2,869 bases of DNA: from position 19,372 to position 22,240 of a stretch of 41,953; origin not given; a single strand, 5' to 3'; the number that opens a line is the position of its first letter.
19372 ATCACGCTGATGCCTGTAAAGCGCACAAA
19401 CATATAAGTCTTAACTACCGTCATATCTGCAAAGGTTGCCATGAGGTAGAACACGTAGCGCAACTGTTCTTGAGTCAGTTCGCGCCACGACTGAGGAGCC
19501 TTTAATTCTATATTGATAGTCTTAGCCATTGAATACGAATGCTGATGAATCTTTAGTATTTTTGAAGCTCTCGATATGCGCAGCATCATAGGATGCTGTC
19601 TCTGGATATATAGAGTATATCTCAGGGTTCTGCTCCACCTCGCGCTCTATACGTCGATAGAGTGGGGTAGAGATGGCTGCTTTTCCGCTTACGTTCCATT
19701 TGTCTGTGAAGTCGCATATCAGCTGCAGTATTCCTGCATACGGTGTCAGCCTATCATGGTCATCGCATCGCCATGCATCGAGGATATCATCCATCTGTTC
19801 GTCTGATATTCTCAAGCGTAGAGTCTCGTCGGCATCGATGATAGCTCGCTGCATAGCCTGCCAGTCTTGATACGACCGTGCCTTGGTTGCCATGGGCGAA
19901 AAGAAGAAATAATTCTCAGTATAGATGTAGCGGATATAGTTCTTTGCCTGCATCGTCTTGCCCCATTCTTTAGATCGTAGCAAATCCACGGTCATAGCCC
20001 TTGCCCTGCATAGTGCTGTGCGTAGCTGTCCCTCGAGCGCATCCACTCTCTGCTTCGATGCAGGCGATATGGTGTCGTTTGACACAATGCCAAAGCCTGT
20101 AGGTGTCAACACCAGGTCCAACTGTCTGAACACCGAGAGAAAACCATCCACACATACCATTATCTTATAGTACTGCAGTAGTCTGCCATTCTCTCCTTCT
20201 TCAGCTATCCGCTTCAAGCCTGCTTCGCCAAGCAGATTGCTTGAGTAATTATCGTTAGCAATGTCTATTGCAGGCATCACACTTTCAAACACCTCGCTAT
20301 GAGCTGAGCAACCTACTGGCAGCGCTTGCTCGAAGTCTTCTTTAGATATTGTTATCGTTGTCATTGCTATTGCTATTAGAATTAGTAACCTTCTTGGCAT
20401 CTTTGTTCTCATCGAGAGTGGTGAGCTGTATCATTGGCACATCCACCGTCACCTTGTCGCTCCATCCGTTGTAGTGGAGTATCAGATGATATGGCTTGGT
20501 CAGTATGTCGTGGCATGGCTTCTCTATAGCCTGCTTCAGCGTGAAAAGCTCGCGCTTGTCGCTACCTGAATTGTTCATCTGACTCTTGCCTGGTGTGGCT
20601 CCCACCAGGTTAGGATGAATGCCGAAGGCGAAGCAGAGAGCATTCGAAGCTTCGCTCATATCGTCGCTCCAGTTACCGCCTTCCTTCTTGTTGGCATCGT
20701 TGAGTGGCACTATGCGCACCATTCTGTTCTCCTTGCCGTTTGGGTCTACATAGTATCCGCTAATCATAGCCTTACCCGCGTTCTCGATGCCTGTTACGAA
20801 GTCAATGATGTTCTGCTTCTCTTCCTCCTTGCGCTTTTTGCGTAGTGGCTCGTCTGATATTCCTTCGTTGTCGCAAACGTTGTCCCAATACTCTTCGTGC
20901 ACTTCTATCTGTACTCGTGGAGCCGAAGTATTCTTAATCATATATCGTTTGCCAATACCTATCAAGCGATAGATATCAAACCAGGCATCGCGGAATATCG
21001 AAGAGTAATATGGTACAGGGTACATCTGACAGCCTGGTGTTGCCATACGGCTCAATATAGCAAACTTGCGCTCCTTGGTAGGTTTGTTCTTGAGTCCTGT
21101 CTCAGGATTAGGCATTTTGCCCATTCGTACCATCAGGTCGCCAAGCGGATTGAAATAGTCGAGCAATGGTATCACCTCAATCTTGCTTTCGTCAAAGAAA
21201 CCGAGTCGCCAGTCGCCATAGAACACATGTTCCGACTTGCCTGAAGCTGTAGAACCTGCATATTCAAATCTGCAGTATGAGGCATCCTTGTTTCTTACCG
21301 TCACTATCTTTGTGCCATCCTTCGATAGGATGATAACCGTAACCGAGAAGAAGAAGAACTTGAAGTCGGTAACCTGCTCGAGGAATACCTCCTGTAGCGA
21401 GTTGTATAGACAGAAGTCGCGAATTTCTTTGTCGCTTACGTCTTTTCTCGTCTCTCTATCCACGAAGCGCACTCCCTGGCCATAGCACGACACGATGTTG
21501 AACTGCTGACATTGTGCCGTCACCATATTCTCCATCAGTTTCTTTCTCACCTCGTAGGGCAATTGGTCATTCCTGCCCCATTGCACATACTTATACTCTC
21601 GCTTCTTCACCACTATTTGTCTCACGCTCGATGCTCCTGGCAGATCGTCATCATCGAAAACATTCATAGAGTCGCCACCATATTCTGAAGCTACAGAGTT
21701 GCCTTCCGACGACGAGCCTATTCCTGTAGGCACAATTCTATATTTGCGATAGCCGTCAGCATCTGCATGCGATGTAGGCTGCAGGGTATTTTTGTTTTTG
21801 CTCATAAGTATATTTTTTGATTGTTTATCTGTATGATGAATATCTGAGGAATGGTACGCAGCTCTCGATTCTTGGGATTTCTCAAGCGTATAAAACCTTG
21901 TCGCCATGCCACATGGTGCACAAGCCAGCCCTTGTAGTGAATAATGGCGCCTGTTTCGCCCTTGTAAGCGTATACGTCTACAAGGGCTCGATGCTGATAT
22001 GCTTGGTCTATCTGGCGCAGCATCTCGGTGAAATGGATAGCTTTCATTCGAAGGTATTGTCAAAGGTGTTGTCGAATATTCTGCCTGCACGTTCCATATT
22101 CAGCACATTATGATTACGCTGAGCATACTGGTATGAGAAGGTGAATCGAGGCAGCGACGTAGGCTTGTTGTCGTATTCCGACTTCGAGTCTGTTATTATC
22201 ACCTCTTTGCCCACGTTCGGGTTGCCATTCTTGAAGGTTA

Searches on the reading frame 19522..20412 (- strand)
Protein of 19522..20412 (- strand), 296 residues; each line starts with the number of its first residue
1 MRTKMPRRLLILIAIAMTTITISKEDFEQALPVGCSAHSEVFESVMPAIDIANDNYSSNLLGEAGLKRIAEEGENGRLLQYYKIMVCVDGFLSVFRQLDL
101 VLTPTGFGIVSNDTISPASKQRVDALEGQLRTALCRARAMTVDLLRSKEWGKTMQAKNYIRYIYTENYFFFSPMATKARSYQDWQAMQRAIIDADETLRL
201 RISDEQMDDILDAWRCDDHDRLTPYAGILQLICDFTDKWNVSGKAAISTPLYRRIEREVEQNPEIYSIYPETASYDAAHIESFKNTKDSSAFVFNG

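Call 49: search_protein_families(library=pfam, proteins=[window:19522-20412:-], max_evalue=0.001)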
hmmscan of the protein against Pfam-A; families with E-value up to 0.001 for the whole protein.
window:19522-20412:- (296 aa): 1 family
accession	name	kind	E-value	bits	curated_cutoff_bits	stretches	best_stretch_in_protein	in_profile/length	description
PF20459.4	DUF6712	-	6.6e-12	45.9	25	1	55-151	18-112/121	Family of unknown function (DUF6712)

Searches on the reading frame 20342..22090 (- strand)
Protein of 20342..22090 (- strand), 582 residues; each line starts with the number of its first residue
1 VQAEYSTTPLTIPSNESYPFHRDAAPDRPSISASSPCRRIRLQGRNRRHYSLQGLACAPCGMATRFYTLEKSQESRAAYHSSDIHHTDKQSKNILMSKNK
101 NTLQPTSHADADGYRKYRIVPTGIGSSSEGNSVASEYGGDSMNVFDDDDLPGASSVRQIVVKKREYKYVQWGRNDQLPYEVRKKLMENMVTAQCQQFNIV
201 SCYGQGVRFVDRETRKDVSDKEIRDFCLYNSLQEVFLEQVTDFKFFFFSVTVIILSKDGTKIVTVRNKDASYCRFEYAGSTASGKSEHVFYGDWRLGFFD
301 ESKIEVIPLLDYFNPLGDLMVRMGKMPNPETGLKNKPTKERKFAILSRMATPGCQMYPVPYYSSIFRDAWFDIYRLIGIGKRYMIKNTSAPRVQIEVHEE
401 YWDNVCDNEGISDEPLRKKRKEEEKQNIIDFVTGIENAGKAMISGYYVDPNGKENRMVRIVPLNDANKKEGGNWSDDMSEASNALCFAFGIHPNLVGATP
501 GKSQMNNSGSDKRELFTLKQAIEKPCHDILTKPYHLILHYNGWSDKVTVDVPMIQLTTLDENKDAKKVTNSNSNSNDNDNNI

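Call 49: search_protein_families(library=pfam, proteins=[window:20342-22090:-], max_evalue=0.001)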
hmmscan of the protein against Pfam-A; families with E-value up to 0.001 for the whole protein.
window:20342-22090:- (582 aa): 0 families

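Call 100: search_dna_similar(query=window:20342-22090:-, collection=phages, mode=protein, max_rows=6, max_evalue=0.001)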
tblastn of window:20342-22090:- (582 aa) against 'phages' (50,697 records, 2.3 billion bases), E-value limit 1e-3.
Records with a match: 14; places in all: 14; records where one place covers at least 80% of the query: 1.
Best place of each record, by identity: <60% 14.
By first word of the organism name: Cellulophaga 9; Polaribacter 2; Microcystis 2; Bacteriophage 1.
By host as written in the record: Cellulophaga sp. HaHaR_3_176 9; Polaribacter sp. AHE13PA 2; Microcystis sp. 2; - 1.
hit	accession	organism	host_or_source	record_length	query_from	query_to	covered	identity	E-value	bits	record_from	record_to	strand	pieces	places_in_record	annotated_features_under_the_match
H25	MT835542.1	Bacteriophage sp.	human fecal samples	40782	85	569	83%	29.7%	1e-52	200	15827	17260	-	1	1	record has no annotation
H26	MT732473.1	Polaribacter phage Leef_1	Polaribacter sp. AHE13PA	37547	167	562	68%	27.1%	5e-32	138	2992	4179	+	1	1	portal protein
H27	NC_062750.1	Polaribacter phage Leef_1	Polaribacter sp. AHE13PA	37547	167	562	68%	27.1%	5e-32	138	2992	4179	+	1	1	portal protein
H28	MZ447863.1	Microcystis phage Mea-Yong924-1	Microcystis sp.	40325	168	567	69%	23.5%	3e-17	92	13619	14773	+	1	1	hypothetical protein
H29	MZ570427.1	Microcystis phage Mae-Yong924-2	Microcystis sp.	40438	168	567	69%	23.5%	3e-17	92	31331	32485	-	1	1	portal protein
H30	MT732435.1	Cellulophaga phage Ingeline_1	Cellulophaga sp. HaHaR_3_176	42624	165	315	26%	21.0%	2e-4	50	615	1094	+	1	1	portal protein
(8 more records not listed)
